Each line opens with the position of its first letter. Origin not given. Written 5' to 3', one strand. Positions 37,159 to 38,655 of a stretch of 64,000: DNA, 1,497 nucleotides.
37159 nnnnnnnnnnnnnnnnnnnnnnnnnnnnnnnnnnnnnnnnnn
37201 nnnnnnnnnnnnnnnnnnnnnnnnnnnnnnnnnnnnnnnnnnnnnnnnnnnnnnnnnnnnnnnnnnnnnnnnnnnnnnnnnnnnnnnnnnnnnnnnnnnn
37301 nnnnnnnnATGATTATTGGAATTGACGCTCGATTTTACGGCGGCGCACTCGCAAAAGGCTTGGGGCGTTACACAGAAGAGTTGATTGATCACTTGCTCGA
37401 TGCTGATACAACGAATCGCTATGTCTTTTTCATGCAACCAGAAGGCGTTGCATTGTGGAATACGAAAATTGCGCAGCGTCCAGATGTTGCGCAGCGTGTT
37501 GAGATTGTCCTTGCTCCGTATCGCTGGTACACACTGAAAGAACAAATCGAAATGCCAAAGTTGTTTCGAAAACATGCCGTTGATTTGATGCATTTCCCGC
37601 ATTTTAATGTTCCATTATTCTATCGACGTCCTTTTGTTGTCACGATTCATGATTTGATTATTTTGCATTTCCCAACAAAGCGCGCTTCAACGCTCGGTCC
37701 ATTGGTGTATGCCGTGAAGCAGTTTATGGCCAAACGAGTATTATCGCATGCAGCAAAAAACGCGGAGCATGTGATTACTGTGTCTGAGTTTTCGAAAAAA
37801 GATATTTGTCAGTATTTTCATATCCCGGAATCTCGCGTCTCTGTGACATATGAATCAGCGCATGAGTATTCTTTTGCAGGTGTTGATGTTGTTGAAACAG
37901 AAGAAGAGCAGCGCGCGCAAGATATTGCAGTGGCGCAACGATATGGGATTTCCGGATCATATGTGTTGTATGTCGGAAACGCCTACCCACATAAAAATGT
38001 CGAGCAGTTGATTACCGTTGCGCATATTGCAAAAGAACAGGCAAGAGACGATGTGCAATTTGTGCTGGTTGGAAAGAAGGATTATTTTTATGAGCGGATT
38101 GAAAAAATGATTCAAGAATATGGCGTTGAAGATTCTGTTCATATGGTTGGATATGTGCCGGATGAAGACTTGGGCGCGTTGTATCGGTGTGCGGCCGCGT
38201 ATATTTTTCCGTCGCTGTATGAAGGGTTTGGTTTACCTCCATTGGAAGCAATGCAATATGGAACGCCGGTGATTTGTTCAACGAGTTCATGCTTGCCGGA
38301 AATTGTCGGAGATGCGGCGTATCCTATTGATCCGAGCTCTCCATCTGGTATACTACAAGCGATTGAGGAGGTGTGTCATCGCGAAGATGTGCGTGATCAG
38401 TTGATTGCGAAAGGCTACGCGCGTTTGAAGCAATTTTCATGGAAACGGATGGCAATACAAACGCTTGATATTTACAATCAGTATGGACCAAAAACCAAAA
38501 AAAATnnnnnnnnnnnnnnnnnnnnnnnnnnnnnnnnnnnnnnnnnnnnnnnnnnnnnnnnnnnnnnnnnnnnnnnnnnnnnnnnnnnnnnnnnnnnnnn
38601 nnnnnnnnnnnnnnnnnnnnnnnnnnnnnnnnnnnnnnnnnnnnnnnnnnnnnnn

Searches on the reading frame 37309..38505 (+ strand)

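Call 99: search_protein_families(library=pfam, proteins=[window:37309-38505:+], max_evalue=0.001)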
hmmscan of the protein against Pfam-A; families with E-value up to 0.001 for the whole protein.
window:37309-38505:+ (399 aa): 6 families
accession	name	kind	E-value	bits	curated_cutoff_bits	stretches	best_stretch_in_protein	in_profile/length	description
PF00534.26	Glycos_transf_1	-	3.5e-37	128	26.4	1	218-371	17-171/172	Glycosyl transferases group 1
PF13692.12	Glyco_trans_1_4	-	9e-28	97.8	27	1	218-355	3-139/142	Glycosyl transferases group 1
PF13439.12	Glyco_transf_4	-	1.8e-12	48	28.5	1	17-181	3-163/170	Glycosyltransferase Family 4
PF20706.3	GT4-conflict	-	6.7e-12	45.5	26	1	219-336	200-323/385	Family 4 Glycosyltransferase in conflict systems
PF13579.12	Glyco_trans_4_4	-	3.9e-05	24.5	29.7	1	17-179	2-154/158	Glycosyl transferase 4-like domain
PF13524.12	Glyco_trans_1_2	-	0.00041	20.7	25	1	246-386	12-143/144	Glycosyl transferase-like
